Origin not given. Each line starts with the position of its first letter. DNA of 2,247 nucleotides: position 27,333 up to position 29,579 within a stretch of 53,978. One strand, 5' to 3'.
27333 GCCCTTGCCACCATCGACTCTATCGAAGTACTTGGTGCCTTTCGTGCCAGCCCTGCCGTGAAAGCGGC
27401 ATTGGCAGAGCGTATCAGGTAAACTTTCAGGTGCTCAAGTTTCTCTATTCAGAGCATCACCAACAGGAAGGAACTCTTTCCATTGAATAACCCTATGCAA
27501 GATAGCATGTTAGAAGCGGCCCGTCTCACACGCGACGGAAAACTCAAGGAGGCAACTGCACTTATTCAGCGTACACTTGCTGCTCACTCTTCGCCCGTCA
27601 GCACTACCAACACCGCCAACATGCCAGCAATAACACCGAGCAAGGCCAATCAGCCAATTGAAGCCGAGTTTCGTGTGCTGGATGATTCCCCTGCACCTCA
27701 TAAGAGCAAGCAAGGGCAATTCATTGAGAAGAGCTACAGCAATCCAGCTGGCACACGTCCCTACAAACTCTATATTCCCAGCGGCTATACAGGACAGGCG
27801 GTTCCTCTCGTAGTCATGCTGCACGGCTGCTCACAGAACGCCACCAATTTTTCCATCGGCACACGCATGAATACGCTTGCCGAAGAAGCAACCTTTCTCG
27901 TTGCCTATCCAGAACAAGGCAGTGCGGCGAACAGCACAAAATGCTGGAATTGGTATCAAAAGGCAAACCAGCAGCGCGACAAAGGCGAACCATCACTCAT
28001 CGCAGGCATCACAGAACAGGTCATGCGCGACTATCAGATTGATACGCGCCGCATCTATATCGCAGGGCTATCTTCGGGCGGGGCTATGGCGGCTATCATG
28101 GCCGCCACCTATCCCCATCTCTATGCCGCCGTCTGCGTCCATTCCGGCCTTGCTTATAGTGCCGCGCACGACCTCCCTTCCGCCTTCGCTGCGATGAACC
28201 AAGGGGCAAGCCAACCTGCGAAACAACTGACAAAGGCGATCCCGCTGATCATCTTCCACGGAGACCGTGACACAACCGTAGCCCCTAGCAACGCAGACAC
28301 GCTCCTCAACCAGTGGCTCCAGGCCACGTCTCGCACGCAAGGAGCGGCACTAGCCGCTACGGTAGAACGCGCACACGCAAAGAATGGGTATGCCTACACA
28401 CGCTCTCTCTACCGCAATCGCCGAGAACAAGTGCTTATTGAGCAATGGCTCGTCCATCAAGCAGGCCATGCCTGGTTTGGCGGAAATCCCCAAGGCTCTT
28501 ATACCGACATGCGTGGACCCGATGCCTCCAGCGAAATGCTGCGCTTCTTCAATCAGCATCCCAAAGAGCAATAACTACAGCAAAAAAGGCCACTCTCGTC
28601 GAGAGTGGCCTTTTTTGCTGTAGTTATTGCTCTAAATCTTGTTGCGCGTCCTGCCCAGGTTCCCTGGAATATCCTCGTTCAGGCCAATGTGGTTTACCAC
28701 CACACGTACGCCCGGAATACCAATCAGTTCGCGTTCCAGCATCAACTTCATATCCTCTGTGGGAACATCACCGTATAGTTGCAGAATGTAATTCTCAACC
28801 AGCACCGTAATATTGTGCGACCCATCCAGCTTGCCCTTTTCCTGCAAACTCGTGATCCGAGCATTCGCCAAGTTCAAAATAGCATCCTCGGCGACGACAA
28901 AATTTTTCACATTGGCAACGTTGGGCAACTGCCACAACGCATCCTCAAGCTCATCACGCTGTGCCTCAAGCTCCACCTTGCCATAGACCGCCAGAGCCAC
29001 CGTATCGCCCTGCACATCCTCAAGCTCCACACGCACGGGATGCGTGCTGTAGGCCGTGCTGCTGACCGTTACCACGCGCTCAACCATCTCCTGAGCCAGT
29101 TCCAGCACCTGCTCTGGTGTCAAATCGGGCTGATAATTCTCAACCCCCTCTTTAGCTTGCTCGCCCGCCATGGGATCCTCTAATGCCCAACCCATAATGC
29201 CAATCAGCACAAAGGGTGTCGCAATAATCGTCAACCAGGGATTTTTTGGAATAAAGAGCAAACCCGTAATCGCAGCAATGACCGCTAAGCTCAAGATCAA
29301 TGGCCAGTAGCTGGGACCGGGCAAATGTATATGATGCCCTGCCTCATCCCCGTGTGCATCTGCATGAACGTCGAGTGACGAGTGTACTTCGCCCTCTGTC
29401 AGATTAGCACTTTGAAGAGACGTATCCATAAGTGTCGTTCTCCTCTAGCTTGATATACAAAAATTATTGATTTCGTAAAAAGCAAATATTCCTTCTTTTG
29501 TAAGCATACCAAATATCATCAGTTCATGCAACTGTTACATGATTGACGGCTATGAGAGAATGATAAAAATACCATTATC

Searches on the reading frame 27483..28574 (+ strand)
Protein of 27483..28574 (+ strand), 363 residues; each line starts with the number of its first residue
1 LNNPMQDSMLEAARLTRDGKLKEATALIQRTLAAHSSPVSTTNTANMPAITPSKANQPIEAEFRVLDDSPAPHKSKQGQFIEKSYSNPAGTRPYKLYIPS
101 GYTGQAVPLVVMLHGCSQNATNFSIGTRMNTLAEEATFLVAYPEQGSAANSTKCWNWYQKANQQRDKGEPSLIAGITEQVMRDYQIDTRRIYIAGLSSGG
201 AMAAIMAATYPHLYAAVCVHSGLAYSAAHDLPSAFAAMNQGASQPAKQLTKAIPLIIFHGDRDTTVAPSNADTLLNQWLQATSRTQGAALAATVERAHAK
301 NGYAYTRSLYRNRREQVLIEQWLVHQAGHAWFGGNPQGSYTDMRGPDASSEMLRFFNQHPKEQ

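Call 19: search_protein_families(library=pfam, proteins=[window:27483-28574:+], max_evalue=1)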
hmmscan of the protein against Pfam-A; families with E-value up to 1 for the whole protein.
window:27483-28574:+ (363 aa): 17 families
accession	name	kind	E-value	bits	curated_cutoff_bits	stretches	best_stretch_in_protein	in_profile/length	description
PF10503.15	Esterase_PHB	-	1.2e-42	146.1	23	1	94-282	3-199/219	Esterase PHB depolymerase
PF00756.26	Esterase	-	1.6e-12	48.1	22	1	94-232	10-154/251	Putative esterase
PF00326.27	Peptidase_S9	-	2.2e-10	40.8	22.6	1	153-302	28-188/213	Prolyl oligopeptidase family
PF02230.22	Abhydrolase_2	-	7.3e-09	36.2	23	1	106-281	13-184/217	Phospholipase/Carboxylesterase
PF20434.5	BD-FAE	-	1e-08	35.4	26.8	2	182-209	82-109/215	BD-FAE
PF03959.19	FSH1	-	2e-06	28.1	21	1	137-280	52-188/211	Serine hydrolase (FSH1)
PF01738.24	DLH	-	4.7e-05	23.5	21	1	166-276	75-167/217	Dienelactone hydrolase family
PF12146.15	Hydrolase_4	-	9.2e-05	22.3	27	2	175-244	64-132/239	Serine aminopeptidase, S33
PF12697.13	Abhydrolase_6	-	0.00021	22.4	26.3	1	110-317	1-169/217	Alpha/beta hydrolase family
PF07859.19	Abhydrolase_3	-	0.00063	20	25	1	145-212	43-94/210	alpha/beta hydrolase fold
PF05448.18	AXE1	-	0.0038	16.5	21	1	177-220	164-207/321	Acetyl xylan esterase (AXE1)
PF00561.26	Abhydrolase_1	-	0.0061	16.7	25.8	1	187-232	67-112/245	alpha/beta hydrolase fold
PF08840.17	BAAT_C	-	0.0096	16.4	20.9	1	182-225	15-58/210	BAAT / Acyl-CoA thioester hydrolase C terminal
PF02089.21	Palm_thioest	-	0.015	15.5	26.8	1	110-211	2-95/254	Palmitoyl protein thioesterase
PF01764.32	Lipase_3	-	0.025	14.9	22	1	180-210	56-84/140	Lipase (class 3)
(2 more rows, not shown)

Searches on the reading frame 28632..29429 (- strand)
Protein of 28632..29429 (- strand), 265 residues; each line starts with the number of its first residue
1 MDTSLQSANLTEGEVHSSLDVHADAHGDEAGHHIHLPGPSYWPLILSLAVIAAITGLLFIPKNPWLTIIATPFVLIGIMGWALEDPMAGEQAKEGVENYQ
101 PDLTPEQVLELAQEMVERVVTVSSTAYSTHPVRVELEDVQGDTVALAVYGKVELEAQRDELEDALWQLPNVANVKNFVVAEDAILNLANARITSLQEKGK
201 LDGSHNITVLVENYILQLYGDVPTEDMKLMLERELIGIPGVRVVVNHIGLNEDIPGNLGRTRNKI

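Call 19: search_protein_families(library=pfam, proteins=[window:28632-29429:-], max_evalue=1)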
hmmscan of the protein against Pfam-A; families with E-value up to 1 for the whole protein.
window:28632-29429:- (265 aa): 3 families
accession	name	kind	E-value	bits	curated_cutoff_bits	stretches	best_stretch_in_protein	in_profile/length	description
PF04972.22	BON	-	2.3e-07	31.4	27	2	197-248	14-65/69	BON domain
PF12270.13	Cyt_c_ox_IV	-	4.8e-07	30.3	26.9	1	28-84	72-125/132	Cytochrome c oxidase subunit IV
PF13567.11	DUF4131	-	0.018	15.2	31.6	1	39-159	4-113/165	Domain of unknown function (DUF4131)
